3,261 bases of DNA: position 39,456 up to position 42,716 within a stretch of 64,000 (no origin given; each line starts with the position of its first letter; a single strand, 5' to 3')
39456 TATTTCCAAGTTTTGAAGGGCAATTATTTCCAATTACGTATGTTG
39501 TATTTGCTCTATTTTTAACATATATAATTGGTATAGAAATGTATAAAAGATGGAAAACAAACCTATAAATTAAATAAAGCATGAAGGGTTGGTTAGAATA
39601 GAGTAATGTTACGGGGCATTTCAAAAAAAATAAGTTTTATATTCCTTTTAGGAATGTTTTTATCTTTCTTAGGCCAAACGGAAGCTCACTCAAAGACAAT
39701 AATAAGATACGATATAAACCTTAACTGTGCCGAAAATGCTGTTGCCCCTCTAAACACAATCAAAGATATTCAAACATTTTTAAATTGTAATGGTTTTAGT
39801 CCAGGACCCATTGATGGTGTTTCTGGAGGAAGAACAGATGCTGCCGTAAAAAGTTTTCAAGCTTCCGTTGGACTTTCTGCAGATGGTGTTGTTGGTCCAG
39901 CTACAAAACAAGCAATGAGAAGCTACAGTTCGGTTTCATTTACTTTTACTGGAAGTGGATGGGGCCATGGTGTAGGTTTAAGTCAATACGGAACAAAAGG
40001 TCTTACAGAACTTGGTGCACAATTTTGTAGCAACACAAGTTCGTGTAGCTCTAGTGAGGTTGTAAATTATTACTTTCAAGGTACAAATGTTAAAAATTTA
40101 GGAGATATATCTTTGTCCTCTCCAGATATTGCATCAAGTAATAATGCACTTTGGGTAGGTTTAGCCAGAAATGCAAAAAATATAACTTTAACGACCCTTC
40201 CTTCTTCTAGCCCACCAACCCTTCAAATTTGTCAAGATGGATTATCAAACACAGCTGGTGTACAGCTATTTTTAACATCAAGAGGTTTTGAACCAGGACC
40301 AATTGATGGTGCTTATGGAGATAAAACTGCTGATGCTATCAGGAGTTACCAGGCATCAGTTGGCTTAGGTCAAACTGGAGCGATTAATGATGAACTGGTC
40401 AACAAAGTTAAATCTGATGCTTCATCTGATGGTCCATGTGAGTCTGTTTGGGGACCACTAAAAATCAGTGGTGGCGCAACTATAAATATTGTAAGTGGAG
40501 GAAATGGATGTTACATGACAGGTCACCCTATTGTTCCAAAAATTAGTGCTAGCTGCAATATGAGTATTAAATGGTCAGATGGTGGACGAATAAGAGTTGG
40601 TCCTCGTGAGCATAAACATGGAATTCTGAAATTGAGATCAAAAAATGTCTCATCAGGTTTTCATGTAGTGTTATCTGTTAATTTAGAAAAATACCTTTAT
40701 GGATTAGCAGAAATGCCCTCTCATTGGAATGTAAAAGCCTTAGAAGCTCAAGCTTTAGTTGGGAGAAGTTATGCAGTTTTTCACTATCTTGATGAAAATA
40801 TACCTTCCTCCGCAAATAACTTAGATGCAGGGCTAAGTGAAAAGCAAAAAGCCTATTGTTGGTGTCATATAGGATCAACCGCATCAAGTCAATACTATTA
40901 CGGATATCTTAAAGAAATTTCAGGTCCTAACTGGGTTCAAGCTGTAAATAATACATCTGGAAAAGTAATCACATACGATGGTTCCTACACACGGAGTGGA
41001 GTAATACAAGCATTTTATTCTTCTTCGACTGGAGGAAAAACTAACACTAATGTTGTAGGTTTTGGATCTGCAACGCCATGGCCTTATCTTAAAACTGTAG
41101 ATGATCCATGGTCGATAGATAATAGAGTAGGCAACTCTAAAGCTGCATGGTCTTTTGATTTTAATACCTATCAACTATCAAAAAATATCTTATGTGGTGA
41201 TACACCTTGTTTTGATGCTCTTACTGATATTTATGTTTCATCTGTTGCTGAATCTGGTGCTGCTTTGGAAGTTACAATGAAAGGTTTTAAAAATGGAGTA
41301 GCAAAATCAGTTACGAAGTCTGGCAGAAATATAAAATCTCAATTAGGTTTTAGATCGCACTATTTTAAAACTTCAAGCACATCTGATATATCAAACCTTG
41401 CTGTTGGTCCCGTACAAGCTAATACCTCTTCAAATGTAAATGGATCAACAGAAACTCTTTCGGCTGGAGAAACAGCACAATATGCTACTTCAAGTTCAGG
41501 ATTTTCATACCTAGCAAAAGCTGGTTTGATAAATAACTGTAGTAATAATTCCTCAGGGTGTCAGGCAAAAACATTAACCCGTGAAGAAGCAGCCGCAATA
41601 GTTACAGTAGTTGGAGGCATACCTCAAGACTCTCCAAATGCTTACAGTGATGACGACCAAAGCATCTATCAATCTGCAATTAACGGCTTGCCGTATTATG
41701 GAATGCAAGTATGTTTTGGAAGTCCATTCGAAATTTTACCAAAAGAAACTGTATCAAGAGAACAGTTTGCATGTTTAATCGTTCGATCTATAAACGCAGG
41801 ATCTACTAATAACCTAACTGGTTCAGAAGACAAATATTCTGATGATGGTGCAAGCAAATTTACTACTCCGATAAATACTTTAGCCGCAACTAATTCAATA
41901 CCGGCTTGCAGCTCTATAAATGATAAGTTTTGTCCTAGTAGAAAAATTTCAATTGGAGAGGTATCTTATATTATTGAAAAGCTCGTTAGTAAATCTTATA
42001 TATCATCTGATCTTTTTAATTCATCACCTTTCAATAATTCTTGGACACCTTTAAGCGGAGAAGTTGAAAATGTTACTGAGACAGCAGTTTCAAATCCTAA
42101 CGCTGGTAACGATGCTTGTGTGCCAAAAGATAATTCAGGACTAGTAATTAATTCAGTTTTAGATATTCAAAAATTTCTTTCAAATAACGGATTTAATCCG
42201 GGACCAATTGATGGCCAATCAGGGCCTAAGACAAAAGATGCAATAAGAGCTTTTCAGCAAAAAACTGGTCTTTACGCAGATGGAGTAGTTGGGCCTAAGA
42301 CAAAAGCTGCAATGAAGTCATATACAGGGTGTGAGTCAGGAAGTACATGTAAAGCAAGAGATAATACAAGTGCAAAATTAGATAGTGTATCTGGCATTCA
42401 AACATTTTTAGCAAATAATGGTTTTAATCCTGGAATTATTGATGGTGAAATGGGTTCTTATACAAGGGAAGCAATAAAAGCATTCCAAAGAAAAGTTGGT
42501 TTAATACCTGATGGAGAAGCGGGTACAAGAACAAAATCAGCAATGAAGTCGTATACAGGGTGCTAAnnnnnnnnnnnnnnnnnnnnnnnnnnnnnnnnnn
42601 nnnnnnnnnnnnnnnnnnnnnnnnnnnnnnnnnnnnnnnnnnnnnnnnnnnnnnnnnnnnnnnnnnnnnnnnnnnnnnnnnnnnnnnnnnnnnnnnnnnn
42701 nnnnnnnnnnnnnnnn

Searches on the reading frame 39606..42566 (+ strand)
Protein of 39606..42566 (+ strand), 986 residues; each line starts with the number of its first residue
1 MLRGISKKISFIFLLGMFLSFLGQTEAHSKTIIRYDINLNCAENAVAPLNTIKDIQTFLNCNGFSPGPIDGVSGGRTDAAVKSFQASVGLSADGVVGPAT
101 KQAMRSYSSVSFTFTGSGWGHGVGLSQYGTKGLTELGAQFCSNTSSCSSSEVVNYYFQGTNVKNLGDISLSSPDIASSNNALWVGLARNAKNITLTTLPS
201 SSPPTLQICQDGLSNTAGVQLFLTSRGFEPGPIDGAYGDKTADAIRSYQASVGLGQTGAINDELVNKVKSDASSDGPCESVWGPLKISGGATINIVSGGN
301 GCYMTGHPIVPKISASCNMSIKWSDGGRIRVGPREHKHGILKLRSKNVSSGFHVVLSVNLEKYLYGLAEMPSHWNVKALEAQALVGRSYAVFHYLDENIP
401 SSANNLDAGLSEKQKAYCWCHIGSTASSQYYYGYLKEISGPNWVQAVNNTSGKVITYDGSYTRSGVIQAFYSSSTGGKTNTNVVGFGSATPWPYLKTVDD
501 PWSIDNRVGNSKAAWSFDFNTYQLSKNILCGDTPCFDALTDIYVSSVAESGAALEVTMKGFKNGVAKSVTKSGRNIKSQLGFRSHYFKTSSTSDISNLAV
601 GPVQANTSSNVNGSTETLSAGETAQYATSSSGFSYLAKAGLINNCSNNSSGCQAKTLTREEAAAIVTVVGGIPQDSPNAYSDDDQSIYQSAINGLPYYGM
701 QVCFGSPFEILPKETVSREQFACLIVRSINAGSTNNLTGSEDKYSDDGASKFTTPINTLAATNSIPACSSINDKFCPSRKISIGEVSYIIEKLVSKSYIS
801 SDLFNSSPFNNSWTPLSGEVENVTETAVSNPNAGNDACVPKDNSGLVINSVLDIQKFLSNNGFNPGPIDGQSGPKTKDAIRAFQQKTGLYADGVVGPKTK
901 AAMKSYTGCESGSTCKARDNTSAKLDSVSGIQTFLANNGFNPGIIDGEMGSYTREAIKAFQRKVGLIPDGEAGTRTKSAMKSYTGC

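Call 12: search_protein_families(library=pfam, proteins=[window:39606-42566:+], max_evalue=0.001)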
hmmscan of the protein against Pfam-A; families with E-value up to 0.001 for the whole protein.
window:39606-42566:+ (986 aa): 4 families
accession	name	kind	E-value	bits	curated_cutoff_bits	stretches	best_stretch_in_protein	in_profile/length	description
PF01471.23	PG_binding_1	-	2.3e-63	210.6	23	4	850-903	4-57/57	Putative peptidoglycan binding domain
PF08486.15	SpoIID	-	1.3e-13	51.9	23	1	350-457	3-97/97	Stage II sporulation protein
PF09374.15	PG_binding_3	-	5.3e-08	33.4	24.6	0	80-105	2-32/76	Predicted Peptidoglycan domain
PF08823.16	PG_binding_2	-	0.00043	20.9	21.1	0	219-250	21-52/74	Putative peptidoglycan binding domain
